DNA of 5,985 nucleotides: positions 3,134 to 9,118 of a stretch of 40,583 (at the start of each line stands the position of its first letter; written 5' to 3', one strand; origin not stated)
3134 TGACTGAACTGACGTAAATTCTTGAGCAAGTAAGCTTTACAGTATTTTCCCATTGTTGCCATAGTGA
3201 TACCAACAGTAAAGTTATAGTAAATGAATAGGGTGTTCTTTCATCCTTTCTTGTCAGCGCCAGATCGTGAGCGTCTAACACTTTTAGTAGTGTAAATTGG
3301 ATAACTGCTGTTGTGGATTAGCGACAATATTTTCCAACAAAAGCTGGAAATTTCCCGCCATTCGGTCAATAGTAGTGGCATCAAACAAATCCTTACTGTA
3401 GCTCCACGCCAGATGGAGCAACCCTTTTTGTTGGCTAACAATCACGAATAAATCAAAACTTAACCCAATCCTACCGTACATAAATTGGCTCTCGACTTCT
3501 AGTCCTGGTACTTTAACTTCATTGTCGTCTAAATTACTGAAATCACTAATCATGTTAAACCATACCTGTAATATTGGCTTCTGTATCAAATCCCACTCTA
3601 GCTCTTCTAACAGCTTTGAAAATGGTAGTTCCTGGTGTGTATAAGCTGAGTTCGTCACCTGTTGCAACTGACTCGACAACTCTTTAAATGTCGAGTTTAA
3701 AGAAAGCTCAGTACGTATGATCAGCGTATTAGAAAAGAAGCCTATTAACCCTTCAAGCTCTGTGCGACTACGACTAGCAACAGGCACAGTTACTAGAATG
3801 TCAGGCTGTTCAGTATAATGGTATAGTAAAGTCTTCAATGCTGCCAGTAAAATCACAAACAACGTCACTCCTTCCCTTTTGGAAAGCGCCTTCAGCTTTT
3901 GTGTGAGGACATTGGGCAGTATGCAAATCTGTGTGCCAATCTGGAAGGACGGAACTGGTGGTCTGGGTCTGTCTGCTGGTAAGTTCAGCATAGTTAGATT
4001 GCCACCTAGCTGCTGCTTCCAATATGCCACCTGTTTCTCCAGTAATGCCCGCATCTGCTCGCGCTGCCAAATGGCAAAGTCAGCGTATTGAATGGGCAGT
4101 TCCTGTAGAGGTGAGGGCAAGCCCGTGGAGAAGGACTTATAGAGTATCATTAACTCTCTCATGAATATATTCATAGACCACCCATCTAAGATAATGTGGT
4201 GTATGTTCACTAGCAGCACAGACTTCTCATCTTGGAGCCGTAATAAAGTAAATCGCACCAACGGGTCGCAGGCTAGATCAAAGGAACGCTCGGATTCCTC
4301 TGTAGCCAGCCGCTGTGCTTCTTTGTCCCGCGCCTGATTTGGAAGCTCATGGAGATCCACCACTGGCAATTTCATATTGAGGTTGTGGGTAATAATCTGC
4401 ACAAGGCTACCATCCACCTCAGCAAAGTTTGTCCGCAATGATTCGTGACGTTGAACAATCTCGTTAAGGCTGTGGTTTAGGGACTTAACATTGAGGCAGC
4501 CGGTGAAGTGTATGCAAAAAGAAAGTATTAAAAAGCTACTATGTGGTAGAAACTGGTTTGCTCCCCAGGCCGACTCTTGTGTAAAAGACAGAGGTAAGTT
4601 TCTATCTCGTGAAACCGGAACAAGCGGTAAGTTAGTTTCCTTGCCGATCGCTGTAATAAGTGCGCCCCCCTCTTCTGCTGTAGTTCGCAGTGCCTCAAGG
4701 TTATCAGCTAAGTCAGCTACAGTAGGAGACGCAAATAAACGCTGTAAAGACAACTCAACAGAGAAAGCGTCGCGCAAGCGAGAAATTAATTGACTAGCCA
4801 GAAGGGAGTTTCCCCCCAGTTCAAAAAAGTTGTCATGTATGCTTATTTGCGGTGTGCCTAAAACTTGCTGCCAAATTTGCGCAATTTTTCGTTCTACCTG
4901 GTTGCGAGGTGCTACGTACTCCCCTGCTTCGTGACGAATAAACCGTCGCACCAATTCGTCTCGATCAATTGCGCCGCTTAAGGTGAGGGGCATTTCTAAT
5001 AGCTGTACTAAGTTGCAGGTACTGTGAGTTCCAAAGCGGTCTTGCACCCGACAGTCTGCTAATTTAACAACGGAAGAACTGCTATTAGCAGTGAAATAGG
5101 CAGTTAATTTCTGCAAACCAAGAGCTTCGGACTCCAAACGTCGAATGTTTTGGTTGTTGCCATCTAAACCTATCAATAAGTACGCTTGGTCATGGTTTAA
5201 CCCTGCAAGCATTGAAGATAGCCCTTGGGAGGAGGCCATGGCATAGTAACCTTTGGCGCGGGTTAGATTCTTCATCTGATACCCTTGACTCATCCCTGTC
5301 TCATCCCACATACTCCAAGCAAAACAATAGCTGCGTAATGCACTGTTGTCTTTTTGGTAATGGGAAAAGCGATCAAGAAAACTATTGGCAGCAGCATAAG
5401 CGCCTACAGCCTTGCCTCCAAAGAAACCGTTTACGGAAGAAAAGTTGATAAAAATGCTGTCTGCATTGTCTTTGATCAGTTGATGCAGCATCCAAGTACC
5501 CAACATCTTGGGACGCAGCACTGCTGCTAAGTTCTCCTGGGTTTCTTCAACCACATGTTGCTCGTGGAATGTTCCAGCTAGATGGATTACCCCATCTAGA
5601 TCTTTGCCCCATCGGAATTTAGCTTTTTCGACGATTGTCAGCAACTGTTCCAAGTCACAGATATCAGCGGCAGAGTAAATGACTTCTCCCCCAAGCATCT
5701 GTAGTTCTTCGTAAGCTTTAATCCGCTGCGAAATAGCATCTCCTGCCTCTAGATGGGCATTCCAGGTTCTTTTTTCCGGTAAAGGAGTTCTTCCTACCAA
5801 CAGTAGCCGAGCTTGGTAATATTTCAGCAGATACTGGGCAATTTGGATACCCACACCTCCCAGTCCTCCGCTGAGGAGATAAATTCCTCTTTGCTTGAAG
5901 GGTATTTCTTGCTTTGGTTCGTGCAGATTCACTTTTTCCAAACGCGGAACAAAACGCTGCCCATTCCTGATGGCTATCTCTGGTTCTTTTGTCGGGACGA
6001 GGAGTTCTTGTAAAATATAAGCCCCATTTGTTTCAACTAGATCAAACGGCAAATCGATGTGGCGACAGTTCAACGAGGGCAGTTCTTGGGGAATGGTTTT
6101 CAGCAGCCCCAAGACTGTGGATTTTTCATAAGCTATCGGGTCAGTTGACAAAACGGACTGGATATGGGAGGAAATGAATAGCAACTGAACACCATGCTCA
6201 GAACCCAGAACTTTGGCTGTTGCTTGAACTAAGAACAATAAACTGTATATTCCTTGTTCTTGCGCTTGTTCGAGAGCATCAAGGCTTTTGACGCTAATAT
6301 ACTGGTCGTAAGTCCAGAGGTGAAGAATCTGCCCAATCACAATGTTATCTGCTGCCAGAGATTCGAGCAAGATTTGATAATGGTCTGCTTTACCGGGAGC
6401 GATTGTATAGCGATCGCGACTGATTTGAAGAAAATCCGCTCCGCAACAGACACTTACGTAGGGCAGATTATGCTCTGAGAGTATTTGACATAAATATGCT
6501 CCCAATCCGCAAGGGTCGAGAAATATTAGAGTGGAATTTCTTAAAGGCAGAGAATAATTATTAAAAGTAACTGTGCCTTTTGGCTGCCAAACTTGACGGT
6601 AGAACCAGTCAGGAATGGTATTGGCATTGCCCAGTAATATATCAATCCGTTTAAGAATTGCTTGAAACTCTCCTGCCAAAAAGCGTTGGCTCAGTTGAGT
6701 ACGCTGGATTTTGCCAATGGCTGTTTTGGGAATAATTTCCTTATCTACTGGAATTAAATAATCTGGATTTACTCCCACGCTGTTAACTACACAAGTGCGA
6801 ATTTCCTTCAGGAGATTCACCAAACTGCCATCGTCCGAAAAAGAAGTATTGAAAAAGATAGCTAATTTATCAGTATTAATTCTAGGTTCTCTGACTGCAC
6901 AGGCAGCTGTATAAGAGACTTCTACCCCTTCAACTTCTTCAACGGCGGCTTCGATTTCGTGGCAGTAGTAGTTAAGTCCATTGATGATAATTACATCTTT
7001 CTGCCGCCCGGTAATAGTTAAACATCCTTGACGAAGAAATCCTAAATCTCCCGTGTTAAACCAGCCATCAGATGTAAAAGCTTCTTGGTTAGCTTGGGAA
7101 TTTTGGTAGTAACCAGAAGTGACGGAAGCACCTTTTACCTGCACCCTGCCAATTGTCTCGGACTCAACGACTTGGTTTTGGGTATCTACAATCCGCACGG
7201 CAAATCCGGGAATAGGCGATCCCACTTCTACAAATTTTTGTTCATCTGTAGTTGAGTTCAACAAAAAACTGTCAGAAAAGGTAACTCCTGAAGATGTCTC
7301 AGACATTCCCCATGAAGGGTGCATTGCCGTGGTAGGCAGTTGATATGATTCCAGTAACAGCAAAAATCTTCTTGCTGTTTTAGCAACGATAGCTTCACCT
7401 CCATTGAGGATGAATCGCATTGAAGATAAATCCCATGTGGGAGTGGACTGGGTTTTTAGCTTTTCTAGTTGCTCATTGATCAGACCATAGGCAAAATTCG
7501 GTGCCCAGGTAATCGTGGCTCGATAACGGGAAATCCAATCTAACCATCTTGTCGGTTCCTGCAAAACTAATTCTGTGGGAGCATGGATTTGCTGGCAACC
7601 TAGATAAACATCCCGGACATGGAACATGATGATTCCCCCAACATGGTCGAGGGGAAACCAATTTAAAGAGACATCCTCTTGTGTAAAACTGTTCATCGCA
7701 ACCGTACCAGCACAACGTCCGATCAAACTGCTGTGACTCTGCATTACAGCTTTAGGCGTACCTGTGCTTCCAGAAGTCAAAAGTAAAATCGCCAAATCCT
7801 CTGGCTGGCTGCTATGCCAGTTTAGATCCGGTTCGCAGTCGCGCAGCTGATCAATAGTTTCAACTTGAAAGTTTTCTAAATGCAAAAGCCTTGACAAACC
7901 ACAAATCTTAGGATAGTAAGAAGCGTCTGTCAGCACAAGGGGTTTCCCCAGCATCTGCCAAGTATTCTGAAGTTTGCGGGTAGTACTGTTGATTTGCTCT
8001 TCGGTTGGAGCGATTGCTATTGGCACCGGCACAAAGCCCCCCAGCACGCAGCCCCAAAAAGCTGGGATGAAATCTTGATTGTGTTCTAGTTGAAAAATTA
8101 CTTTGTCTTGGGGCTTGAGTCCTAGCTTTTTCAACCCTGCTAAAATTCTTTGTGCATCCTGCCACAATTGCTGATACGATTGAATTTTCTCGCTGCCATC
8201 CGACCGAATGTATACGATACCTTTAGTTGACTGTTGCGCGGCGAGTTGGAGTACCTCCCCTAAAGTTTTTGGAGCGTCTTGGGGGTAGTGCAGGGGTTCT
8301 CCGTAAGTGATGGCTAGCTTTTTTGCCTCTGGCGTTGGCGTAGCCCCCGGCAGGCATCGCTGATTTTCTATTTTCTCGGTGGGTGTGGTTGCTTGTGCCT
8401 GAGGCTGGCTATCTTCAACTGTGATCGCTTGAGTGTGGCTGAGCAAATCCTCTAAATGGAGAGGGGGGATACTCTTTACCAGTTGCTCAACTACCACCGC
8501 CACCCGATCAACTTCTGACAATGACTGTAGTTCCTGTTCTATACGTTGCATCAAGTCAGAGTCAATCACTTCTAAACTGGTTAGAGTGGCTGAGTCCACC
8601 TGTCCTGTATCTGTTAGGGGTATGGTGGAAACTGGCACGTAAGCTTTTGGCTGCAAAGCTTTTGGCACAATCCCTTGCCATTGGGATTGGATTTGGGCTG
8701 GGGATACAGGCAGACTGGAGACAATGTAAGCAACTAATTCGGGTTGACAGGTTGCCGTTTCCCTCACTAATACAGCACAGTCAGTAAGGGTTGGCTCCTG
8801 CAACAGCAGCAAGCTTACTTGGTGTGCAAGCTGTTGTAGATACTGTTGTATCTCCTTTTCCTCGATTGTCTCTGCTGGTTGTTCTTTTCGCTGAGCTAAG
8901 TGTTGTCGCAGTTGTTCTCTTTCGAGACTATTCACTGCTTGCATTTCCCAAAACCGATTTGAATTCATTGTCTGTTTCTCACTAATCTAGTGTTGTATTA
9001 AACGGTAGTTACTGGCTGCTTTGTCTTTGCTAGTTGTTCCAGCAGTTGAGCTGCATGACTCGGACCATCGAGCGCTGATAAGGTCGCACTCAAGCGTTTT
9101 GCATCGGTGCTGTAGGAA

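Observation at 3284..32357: The AL-KR cassette occurs three times, each nested between two Lys-less A10-like remnants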

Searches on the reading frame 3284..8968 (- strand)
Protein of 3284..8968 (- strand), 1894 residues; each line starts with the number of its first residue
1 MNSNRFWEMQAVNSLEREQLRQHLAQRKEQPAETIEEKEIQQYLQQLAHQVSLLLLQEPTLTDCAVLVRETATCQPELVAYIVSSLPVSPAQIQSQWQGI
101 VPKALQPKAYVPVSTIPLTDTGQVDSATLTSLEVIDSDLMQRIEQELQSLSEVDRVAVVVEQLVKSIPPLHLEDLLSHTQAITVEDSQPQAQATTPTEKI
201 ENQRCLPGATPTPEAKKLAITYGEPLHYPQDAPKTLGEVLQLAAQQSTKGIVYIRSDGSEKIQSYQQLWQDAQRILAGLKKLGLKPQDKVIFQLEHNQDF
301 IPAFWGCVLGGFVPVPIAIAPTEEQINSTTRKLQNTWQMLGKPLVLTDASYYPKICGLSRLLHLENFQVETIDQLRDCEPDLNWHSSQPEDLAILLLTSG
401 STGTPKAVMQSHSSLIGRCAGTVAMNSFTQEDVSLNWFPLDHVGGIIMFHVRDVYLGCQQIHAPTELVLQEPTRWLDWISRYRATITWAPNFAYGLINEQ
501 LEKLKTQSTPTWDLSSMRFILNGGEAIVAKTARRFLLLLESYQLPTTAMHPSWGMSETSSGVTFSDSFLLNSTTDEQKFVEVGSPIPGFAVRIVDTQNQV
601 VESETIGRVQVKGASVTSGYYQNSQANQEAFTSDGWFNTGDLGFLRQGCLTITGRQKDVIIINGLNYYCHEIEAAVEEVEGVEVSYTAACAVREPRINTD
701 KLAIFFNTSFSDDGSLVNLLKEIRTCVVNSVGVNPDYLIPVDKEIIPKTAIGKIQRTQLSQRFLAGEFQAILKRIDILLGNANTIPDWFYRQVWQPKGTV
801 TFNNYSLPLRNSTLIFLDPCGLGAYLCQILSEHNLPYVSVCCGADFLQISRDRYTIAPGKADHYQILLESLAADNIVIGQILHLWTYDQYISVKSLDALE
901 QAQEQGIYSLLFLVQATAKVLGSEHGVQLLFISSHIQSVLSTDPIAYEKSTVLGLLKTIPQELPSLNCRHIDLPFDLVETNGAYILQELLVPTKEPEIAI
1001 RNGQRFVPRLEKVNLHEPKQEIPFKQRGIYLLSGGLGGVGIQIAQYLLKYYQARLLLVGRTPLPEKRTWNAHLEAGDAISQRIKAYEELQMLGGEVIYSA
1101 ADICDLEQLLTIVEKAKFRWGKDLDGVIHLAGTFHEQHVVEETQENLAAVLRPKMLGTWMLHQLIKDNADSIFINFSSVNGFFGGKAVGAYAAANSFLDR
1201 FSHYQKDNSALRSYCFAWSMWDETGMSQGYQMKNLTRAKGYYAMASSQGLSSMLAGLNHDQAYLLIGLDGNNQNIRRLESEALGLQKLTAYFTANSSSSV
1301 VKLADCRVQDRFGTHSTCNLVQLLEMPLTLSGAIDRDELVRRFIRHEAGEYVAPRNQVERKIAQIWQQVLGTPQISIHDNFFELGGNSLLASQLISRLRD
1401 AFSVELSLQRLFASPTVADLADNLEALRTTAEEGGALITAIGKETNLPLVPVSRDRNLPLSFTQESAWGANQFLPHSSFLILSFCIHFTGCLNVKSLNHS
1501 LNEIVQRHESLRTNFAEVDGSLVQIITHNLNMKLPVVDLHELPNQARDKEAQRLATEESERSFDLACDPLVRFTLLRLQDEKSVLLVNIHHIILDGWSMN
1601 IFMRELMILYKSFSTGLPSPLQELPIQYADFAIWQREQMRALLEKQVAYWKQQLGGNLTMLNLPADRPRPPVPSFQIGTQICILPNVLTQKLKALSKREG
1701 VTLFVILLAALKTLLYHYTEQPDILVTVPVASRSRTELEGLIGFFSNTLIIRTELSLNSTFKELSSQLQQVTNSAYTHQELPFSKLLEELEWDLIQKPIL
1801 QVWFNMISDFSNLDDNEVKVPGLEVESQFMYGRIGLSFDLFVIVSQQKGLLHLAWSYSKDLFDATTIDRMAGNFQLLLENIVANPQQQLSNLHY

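Call 3: search_protein_families(library=pfam, proteins=[window:3284-8968:-], max_evalue=0.01)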
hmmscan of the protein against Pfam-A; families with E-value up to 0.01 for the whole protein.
window:3284-8968:- (1894 aa): 7 families
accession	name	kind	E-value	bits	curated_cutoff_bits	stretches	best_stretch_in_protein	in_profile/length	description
PF00668.25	Condensation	-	3.7e-94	316.5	30.6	1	1457-1892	4-444/456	Condensation domain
PF00501.34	AMP-binding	-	1.7e-51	175.7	29.9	1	249-621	10-384/384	AMP-binding enzyme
PF08659.16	KR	-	3.7e-37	128.4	22.6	1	1028-1223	1-180/180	KR domain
PF00550.31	PP-binding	-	3.9e-18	65.9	20.8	1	1361-1422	2-65/67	Phosphopantetheine attachment site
PF21394.3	Beta-ketacyl_N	-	2.2e-16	60.4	26.9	1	831-973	17-153/170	Beta-ketoacyl synthase-like, N-terminal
PF00106.31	adh_short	-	7e-09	35.9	26.6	1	1083-1203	38-161/195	short chain dehydrogenase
PF23024.1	AMP-dom_DIP2-like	-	2.8e-06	27.8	27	1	658-770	2-107/110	Disco-interacting protein 2-like, AMP domain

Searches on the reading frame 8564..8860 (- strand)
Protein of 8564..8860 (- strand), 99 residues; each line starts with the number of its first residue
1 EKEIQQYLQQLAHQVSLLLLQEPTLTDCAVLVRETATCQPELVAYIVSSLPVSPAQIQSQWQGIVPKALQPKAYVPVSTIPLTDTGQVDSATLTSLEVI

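Call 19: search_protein_families(library=pfam, proteins=[window:8564-8860:-], max_evalue=10)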
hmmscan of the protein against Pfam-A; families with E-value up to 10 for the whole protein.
seq(99 aa): 1 family
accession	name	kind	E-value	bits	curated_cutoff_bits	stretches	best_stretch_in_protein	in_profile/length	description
PF13193.12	AMP-binding_C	-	0.017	16.5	24.5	1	19-86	6-75/76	AMP-binding enzyme C-terminal domain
